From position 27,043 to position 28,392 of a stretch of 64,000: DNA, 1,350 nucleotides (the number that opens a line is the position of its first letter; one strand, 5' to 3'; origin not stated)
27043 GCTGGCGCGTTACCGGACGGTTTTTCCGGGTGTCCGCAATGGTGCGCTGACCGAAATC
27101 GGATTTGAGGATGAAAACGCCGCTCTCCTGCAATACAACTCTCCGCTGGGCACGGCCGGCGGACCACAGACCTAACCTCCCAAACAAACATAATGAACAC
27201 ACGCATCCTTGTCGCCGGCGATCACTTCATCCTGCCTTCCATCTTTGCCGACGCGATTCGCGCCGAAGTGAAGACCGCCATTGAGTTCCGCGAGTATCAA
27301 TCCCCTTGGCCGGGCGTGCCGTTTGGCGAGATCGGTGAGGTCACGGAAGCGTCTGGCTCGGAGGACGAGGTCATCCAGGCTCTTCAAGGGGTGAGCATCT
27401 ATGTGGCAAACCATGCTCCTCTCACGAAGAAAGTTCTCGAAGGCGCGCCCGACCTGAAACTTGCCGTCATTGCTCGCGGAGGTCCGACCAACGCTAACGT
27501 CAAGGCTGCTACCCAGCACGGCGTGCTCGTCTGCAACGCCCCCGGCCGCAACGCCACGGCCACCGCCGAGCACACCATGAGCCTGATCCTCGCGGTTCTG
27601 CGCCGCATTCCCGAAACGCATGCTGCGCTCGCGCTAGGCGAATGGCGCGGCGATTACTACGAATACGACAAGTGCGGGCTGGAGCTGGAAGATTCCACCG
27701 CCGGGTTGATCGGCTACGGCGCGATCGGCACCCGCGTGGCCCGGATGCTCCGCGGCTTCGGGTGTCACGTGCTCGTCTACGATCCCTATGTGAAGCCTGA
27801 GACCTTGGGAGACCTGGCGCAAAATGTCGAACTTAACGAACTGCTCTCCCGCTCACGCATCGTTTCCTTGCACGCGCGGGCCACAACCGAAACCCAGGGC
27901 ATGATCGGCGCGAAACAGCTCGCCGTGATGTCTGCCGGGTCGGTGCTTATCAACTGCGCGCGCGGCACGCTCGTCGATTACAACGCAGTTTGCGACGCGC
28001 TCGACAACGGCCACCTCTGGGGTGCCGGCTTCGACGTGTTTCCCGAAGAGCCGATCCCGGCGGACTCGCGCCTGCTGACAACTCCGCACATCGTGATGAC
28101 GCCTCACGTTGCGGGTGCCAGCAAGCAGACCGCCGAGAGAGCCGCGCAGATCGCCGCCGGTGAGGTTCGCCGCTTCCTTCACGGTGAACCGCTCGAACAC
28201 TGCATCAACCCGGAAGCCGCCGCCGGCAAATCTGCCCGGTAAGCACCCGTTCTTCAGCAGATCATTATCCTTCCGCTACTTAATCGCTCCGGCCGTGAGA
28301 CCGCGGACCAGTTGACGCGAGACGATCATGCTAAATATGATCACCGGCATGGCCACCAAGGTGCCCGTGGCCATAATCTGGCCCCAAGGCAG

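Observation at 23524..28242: GC-rich four-gene cassette (two FGGY kinases, histidine phosphatase, 2-hydroxyacid dehydrogenase) inside a lower-GC transporter locus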

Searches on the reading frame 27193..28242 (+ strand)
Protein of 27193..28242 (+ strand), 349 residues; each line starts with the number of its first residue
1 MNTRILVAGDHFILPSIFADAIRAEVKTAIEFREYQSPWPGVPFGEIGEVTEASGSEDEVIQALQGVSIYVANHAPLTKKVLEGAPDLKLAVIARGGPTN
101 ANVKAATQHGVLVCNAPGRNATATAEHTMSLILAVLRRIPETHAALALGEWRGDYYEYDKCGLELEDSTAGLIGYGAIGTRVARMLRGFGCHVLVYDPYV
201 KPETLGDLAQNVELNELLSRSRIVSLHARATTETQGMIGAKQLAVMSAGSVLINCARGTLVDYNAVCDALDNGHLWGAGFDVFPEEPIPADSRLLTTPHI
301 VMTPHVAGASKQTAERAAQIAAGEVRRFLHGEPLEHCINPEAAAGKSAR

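Call 3: search_protein_families(library=ncbifam, proteins=[window:27193-28242:+])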
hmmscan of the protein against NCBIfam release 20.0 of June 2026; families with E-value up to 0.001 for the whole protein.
window:27193-28242:+ (349 aa): 21 families
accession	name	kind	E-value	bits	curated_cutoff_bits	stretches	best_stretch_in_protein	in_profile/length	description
TIGR01327.1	PGDH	equivalog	4.1e-72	243.6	454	1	56-342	30-314/525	phosphoglycerate dehydrogenase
NF005069.0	PRK06487.1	equivalog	1.5e-61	208.2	448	1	54-335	36-317/320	2-hydroxyacid dehydrogenase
NF009714.1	PRK13243.1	equivalog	6.6e-55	186.7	455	1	76-339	56-323/332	glyoxylate reductase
NF008759.0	PRK11790.1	equivalog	1.2e-52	179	404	1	50-331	38-319/410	phosphoglycerate dehydrogenase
NF006263.0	PRK08410.1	equivalog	1.1e-47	163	389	1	54-331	30-309/311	D-2-hydroxyacid dehydrogenase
NF005750.0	PRK07574.1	equivalog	7.2e-43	147.1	329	1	74-335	101-363/386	NAD-dependent formate dehydrogenase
NF011938.0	PRK15409.1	equivalog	1.2e-42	146.1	492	1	62-343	41-323/324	glyoxylate/hydroxypyruvate reductase GhrB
NF005387.0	PRK06932.1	equivalog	4.4e-37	127.7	492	1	55-313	33-294/314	2-hydroxyacid dehydrogenase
NF041369.1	Dhydh_Halo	equivalog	7.3e-37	127.2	400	1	97-335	65-301/305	D-2-hydroxyacid dehydrogenase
NF000492.1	vanH_gen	exception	2e-34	119.1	540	1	44-284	21-253/312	D-lactate dehydrogenase VanH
NF006374.0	PRK08605.1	subfamily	9.2e-30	103.8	356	1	59-286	39-266/332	D-lactate dehydrogenase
NF001309.0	PRK00257.1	equivalog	1.2e-28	100.1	434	1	162-330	111-279/379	4-phosphoerythronate dehydrogenase PdxB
NF000371.1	vanH_Agroup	exception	5.2e-27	94.9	700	1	97-285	81-259/322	VanH-A/VanH-Pt family D-lactate dehydrogenase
NF000004.1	vanH-D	exception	2.1e-26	92.8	550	1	96-285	81-260/323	D-lactate dehydrogenase VanH-D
NF000128.1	vanH-Sc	exception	7.8e-26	91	650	1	44-285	41-274/337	D-lactate dehydrogenase VanH-Sc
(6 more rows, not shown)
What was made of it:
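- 27193..28242 (+): PGDH-like D-2-hydroxyacid dehydrogenase family enzyme (349 aa), NAD type. Best NCBIfam match is PGDH, 243.6 bits against a cut-off of 454 (call 3).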

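Call 4: search_protein_families(library=pfam, proteins=[window:27193-28242:+])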
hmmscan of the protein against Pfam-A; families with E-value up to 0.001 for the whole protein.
window:27193-28242:+ (349 aa): 2 families
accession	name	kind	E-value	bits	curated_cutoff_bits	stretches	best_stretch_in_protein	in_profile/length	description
PF02826.25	2-Hacid_dh_C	-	1.5e-55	187.8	25.1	1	129-307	1-178/178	D-isomer specific 2-hydroxyacid dehydrogenase, NAD binding domain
PF00389.36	2-Hacid_dh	-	1.3e-20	73.8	24.6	1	51-339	25-134/134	D-isomer specific 2-hydroxyacid dehydrogenase, catalytic domain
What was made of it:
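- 27193..28242 (+): Pfam 2-Hacid_dh_C and 2-Hacid_dh (call 4).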

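Call 24: search_solved_structures(query=window:27193-28242:+, max_evalue=1e-30)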
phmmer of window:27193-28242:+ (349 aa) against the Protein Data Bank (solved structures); distinct sequences matched with E-value up to 1e-30: 61 (the best 60 are shown).
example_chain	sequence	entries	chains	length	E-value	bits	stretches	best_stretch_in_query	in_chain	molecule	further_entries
5tx7_A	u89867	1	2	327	1.3e-50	175.6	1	42-335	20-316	D-isomer specific 2-hydroxyacid dehydrogenase family protein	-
3ddn_A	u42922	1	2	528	1.8e-49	171.8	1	47-339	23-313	D-3-phosphoglycerate dehydrogenase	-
1ygy_A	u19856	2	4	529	1.8e-49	171.8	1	47-339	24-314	D-3-phosphoglycerate dehydrogenase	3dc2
1wwk_A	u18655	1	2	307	2.2e-48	168.3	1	52-330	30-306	phosphoglycerate dehydrogenase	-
2cuk_A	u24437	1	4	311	6e-42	147.1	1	76-332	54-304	glycerate dehydrogenase/glyoxylate reductase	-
9jnr_A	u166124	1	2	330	2.4e-41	145.1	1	58-342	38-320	McyI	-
9jnq_A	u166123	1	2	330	2.6e-41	145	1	59-342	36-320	McyI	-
1psd_A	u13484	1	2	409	1.1e-40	143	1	72-334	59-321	D-3-PHOSPHOGLYCERATE DEHYDROGENASE (PHOSPHOGLYCERATE DEHYDROGENASE)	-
1yba_A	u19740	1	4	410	1.1e-40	143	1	72-334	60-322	D-3-phosphoglycerate dehydrogenase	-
9jcm_A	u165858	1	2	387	1.5e-40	142.5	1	81-320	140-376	D-3-phosphoglycerate dehydrogenase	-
5aov_A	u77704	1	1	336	3.8e-40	141.2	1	76-341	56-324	GLYOXYLATE REDUCTASE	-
2p9c_A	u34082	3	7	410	6.8e-40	140.4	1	71-334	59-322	D-3-phosphoglycerate dehydrogenase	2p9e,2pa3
2p9g_A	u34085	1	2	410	6.9e-40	140.4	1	71-334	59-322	D-3-phosphoglycerate dehydrogenase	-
6plf_A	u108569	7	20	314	8.8e-40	140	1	51-322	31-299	D-3-phosphoglycerate dehydrogenase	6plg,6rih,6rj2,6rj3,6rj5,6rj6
7dkm_A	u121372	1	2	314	9.8e-40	139.8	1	51-321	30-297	D-3-phosphoglycerate dehydrogenase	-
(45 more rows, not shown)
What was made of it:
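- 27193..28242 (+): Top PDB matches are 5tx7 and M. tuberculosis PGDH 1ygy (call 24).
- Its closest relatives act on phosphorylated acids (calls 3, 24).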

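Call 25: search_dna_similar(query=window:27193-28242:+, collection=plasmids, mode=protein, max_rows=14)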
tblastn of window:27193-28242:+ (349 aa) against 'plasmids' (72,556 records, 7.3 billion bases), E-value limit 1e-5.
Records with a match: 3142; places in all: 5097; records where one place covers at least 80% of the query: 732.
Best place of each record, by identity: 60-80% 4; <60% 3138.
By first word of the organism name: Klebsiella 640; Enterococcus 412; Rhizobium 359; Sinorhizobium 167; Ralstonia 137; Pantoea 103; Pseudosulfitobacter 81; Agrobacterium 67; Acinetobacter 57; Streptomyces 53; and 244 more.
By predicted mobility (MOB-suite, as given by PLSDB): non-mobilizable 1571; conjugative 1051; mobilizable 520.
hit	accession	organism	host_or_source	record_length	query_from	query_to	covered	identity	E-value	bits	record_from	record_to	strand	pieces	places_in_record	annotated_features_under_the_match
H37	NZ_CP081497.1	Streptomyces sp. BHT-5-2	whole organism,plant soil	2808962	1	339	97%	61.8%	6e-132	422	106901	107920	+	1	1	none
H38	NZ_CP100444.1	Streptomyces rimosus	pure culture,OTC cluster deletion ...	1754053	5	340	96%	61.9%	4e-134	428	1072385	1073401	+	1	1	record has no annotation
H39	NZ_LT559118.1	Nonomuraea gerenzanensis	-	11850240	1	340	97%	60.6%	6e-126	405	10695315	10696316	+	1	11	none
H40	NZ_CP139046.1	Streptomyces sp. KN37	whole organism,Kanas soil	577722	6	341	96%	61.2%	5e-135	431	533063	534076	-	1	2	2-hydroxyacid dehydrogenase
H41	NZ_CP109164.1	Streptomyces sp. NBC_01727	-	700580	4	341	97%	49.0%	1e-95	318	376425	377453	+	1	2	2-hydroxyacid dehydrogenase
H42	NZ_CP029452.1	Sinorhizobium fredii CCBAU 25509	Glycine soja,cell culture,plant root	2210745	4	340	97%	43.8%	3e-82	279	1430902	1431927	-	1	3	record has no annotation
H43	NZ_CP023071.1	Sinorhizobium fredii CCBAU 83666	G.max,nodule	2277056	4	340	97%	43.8%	3e-82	279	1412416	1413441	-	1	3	record has no annotation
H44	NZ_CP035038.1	Sinorhizobium fredii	single cell,soil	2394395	4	340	97%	43.8%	4e-82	279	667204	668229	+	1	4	none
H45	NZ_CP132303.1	Shinella sumterensis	Homo sapiens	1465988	1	340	97%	43.1%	1e-83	283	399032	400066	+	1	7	none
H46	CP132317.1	Shinella sumterensis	Homo sapiens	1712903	1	340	97%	43.1%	1e-83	283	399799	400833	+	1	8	2-hydroxyacid dehydrogenase | FGGY-family carbohydrate kinase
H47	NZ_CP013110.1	Sinorhizobium americanum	Vachellia farnesiana,cell culture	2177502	4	340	97%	43.5%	1e-81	278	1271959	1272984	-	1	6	record has no annotation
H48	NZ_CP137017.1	Sinorhizobium fredii GR64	Phaseolus vulgaris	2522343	4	340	97%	43.5%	1e-81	278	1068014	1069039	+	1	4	record has no annotation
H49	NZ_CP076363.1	Gemmobacter fulvus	cell culture,Anabaena culture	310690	1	348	100%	41.9%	2e-82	280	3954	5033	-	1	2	2-hydroxyacid dehydrogenase | FGGY-family carbohydrate kinase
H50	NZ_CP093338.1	Shinella sp. H4-D48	whole organism,grassland soil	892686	1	340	97%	42.8%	9e-83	281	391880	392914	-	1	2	2-hydroxyacid dehydrogenase | FGGY-family carbohydrate kinase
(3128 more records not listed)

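Call 27: get_annotated_region(hit=H46, flank=9000)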
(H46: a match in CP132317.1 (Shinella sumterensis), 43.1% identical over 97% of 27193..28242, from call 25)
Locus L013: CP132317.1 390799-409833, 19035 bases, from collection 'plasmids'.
description: Shinella sumterensis strain UPHL-collab-3 plasmid unnamed1, complete sequence
organism: Shinella sumterensis (NCBI taxid 1967501)
taxonomy: Bacteria; Pseudomonadota; Alphaproteobacteria; Hyphomicrobiales; Rhizobiaceae; Shinella; Shinella sumterensis
host: -; source: Homo sapiens; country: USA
typing (MOB-suite, as given by PLSDB): non-mobilizable
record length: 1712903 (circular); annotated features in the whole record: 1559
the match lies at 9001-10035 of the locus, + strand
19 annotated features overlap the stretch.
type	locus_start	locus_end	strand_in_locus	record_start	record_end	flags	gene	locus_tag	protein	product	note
CDS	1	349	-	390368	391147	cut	-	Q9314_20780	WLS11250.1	hypothetical protein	-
CDS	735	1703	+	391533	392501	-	-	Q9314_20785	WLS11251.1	sugar-binding transcriptional regulator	-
CDS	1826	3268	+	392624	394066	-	-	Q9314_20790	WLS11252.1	extracellular solute-binding protein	-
CDS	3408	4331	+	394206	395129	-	-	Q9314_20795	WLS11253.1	sugar ABC transporter permease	-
CDS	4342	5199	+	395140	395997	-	-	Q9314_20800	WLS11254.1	carbohydrate ABC transporter permease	-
CDS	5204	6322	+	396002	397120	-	-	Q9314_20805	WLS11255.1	ABC transporter ATP-binding protein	-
CDS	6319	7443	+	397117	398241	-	-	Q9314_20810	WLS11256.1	ABC transporter ATP-binding protein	-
CDS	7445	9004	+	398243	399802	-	-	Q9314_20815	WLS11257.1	FGGY-family carbohydrate kinase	-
CDS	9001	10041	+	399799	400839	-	-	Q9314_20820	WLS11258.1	2-hydroxyacid dehydrogenase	-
CDS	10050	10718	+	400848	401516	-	-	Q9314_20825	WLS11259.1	class II aldolase/adducin family protein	-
CDS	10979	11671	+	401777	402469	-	-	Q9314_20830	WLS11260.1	GntR family transcriptional regulator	-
CDS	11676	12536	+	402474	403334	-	-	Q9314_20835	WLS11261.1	isocitrate lyase/PEP mutase family protein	-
CDS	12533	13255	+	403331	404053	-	-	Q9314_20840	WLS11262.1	SDR family oxidoreductase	-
CDS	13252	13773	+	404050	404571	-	-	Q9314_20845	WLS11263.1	TRAP transporter small permease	-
CDS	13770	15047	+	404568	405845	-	-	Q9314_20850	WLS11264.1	TRAP transporter large permease subunit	-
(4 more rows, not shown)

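Call 28: get_annotated_region(hit=H49, flank=9000)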
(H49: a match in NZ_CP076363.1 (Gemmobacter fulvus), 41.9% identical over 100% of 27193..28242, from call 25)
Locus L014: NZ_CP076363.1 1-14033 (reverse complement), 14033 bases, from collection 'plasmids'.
description: Gemmobacter fulvus strain con5 plasmid p2, complete sequence
organism: Gemmobacter fulvus (NCBI taxid 2840474)
taxonomy: Bacteria; Pseudomonadota; Alphaproteobacteria; Rhodobacterales; Paracoccaceae; Gemmobacter; Gemmobacter fulvus
host: -; source: cell culture,Anabaena culture; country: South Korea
typing (MOB-suite, as given by PLSDB): non-mobilizable
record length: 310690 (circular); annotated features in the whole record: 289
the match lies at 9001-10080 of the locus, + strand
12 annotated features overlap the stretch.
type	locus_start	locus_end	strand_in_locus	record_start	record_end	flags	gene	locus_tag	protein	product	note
CDS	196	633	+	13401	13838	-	-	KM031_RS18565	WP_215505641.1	6,7-dimethyl-8-ribityllumazine synthase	-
CDS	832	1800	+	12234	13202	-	-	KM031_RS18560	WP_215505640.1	sugar-binding transcriptional regulator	-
CDS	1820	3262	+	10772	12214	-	-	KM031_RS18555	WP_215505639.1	extracellular solute-binding protein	-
CDS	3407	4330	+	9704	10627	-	-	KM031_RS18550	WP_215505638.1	sugar ABC transporter permease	-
CDS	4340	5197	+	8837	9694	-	-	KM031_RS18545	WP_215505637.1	carbohydrate ABC transporter permease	GO:0008643 - carbohydrate transport [Evidence IEA]; GO:0055085 - transmembrane transport [Evidence IEA]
CDS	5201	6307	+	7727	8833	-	-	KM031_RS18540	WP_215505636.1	ABC transporter ATP-binding protein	-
CDS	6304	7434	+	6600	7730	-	-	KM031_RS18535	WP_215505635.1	ABC transporter ATP-binding protein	-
CDS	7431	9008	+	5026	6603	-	-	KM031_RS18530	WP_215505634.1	FGGY-family carbohydrate kinase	GO:0016310 - phosphorylation [Evidence IEA]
CDS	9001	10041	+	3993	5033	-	-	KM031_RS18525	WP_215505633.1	2-hydroxyacid dehydrogenase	-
CDS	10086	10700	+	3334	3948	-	-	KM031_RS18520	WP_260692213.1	class II aldolase/adducin family protein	-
CDS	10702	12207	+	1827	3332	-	-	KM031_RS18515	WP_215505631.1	glycerol-3-phosphate dehydrogenase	GO:0006072 - glycerol-3-phosphate metabolic process [Evidence IEA]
CDS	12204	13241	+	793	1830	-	-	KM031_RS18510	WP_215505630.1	class II aldolase/adducin family protein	-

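Call 32: find_related_loci(query=A1, collection=genome_contigs, flank=10000)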
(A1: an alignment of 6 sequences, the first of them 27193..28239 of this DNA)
Query A1 (349 aa) in genome_contigs; peptide patterns used: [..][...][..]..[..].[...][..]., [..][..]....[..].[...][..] (x = any residue, [..] = any of these).
599 stretches matched a pattern (row limit reached: there are more); 572 encode a relative of the query (tblastn E <= 1e-3); the best 80 are kept; 80 distinct loci.
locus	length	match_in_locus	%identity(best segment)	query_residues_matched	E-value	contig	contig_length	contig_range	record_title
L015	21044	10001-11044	91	1-348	0e+0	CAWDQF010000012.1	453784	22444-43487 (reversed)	MAG: uncultured Verrucomicrobiae bacterium isolate MFD03346.bin.1.148 genome assembly, contig: contig_8048, whole genome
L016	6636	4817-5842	81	1-342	0e+0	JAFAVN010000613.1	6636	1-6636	MAG: Verrucomicrobiota bacterium isolate CP_BM_RX_37 BM_RX_k147_2630546, whole genome shotgun sequence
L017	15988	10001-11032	82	1-343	0e+0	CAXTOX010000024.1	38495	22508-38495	MAG TPA_asm: uncultured Chthoniobacterales bacterium isolate public_SRR11456915_metawrap_bin.9 genome assembly, contig:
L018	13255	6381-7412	80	1-343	0e+0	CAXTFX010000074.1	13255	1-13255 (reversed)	MAG TPA_asm: uncultured Chthoniobacterales bacterium isolate private_GTX0163_metawrap_bin.11 genome assembly, contig: pr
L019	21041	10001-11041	65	1-342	5e-156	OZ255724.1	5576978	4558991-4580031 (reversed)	MAG: Bryobacteraceae bacterium isolate 178ae825-108d-4cf7-8cc9-22d6e0a7415b genome assembly, chromosome: 1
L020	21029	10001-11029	65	1-342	8e-152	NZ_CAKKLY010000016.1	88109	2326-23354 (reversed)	Arthrobacter sp. Bi83, whole genome shotgun sequence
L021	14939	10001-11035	62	1-345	1e-150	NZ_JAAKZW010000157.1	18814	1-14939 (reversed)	Streptomyces mesophilus strain YC504 YC504_contig_157_length_18814_coverage_73.3_0.97, whole genome shotgun sequence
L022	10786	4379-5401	65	3-342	4e-150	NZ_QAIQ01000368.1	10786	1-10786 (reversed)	Arthrobacter sp. HMWF013 NODE_468_length_10736_cov_8.426602, whole genome shotgun sequence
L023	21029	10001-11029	64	1-342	5e-150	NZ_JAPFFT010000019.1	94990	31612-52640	Arthrobacter sp. MI7-26 NODE_19_length_94990_cov_123.417783, whole genome shotgun sequence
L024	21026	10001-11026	64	1-342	1e-148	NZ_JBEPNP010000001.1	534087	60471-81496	Arthrobacter sp. UYEF20 Ga0493856_01, whole genome shotgun sequence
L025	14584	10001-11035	62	1-345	6e-148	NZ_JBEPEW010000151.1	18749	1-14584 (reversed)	Streptomyces mesophilus strain NPDC000166 NPDC000166_6_C10.ctg-0151, whole genome shotgun sequence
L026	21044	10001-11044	63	1-341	2e-147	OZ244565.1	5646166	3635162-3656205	MAG: Bryobacteraceae bacterium isolate 3f946790-cc0c-429c-8fad-92f8aa7ceaf4 genome assembly, chromosome: 1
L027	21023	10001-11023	62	1-341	4e-147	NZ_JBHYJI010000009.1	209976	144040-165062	Streptomyces sp. NPDC059002 NPDC059002_T45_B4.ctg-0009, whole genome shotgun sequence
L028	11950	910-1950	61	1-347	2e-146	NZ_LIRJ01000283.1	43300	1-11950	Streptomyces silaceus strain NRRL B-24166 B24166_contig_283, whole genome shotgun sequence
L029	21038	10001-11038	62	3-348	3e-146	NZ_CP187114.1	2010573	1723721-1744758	Streptomyces sp. BI20 plasmid unnamed, complete sequence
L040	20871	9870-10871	63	1-340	2e-141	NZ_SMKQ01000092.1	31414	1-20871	Nonomuraea terrae strain CH32 NODE_92_length_31414_cov_14.3815, whole genome shotgun sequence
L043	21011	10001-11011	64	1-343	1e-140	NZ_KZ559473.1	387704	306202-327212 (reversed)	Nonomuraea indica strain DRQ-2 Scaffold8, whole genome shotgun sequence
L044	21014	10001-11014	62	1-343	2e-140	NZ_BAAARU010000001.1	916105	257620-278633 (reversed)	Nonomuraea roseoviolacea subsp. roseoviolacea strain JCM 3145 sequence01, whole genome shotgun sequence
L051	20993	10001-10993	62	1-337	8e-139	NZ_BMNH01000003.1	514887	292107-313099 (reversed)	Nonomuraea cavernae strain CGMCC 4.7368 sequence03, whole genome shotgun sequence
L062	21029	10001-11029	63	1-343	8e-137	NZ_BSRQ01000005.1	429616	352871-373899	Microtetraspora sp. NBRC 13810 sequence005, whole genome shotgun sequence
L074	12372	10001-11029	60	1-342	1e-134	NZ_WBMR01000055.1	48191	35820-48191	Actinomadura montaniterrae strain CYP1-1B Scaffold55, whole genome shotgun sequence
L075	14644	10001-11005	61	1-340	2e-134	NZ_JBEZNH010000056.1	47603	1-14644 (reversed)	Streptosporangium sp. NPDC048047 NPDC048047_50_D6.ctg-0056, whole genome shotgun sequence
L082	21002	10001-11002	61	1-340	4e-133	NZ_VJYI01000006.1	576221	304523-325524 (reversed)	Nonomuraea sp. SYSU D8015 Scaffold6_1, whole genome shotgun sequence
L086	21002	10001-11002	61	1-340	3e-133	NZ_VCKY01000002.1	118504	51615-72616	Nonomuraea turkmeniaca strain DSM 43926 NODE_2_length_118504_cov_15.6962, whole genome shotgun sequence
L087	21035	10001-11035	59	3-345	6e-133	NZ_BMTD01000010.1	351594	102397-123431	Streptomyces filipinensis strain JCM 4369 sequence010, whole genome shotgun sequence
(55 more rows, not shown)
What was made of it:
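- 572 relatives, mostly Actinomycetota (call 32). The distribution is patchy in Verrucomicrobia and Acidobacteriota but broad in Actinomycetota (call 32).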

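Call 35: search_protein_families(library=pfam, max_evalue=0.00001, proteins=[L086:4651-6375:+, L074:4209-5123:+, L075:3219-4394:+, L087:5197-6039:+, L019:4923-6398:-, L082:3219-4397:+, L043:2347-3147:+, L040:1953-2954:+, L044:554-1792:+, L051:11056-12201:-])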
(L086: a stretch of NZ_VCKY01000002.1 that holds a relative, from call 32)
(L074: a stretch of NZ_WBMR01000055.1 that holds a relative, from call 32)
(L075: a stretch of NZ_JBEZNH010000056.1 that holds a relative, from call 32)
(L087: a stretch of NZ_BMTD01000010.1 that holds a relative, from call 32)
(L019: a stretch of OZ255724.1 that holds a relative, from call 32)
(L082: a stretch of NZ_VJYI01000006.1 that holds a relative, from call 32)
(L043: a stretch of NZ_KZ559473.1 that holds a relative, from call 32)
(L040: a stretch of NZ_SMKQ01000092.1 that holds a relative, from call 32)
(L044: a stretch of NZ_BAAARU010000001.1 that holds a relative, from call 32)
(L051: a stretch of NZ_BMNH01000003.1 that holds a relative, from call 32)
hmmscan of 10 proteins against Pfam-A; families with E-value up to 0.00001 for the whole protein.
L086:4651-6375:+ (574 aa): 1 family
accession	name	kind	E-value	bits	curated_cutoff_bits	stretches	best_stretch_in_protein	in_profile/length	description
PF02653.21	BPD_transp_2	-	1.6e-33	116.4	26.8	1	228-558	2-269/269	Branched-chain amino acid transport system / permease component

L074:4209-5123:+ (304 aa): 2 families
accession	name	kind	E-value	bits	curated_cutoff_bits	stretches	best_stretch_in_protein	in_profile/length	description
PF00005.33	ABC_tran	-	1.6e-32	113.4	25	1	36-185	1-137/137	ABC transporter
PF13304.12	AAA_21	-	7.3e-11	43.1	27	0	81-216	127-300/304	AAA domain, putative AbiEii toxin, Type IV TA system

L075:3219-4394:+ (391 aa): 1 family
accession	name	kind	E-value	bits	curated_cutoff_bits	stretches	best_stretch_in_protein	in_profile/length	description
PF13407.12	Peripla_BP_4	-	3.7e-60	204.1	35.1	1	76-336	1-258/258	Periplasmic binding protein domain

L087:5197-6039:+ (280 aa): 0 families

L019:4923-6398:- (491 aa): 1 family
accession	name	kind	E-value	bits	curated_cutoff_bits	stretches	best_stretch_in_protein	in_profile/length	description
PF07690.21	MFS_1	-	7.1e-38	130.8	33.4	2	86-379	3-290/347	Major Facilitator Superfamily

L082:3219-4397:+ (392 aa): 0 families

L043:2347-3147:+ (266 aa): 0 families

L040:1953-2954:+ (333 aa): 4 families
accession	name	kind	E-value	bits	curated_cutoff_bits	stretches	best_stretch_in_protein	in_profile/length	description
PF04198.19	Sugar-bind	-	3.2e-41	141.7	27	1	88-328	10-257/257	Putative sugar-binding domain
PF13545.12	HTH_Crp_2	-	2.8e-08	34.1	27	1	42-82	22-67/70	Crp-like helix-turn-helix domain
PF12802.13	MarR_2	-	1.8e-07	31.6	27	1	42-74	19-52/61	MarR family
PF04545.22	Sigma70_r4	-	3.1e-07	30.3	24.1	1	36-68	14-46/50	Sigma-70, region 4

L044:554-1792:+ (412 aa): 1 family
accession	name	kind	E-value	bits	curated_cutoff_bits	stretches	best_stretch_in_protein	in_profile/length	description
PF19361.4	DUF5937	-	2.9e-09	36.9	27.1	1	202-324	139-263/267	Family of unknown function (DUF5937)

L051:11056-12201:- (381 aa): 1 family
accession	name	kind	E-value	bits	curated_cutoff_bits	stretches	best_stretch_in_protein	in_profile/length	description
PF00528.27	BPD_transp_1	-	1.1e-16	61.6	26.4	1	190-371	9-179/184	Binding-protein-dependent transport system inner membrane component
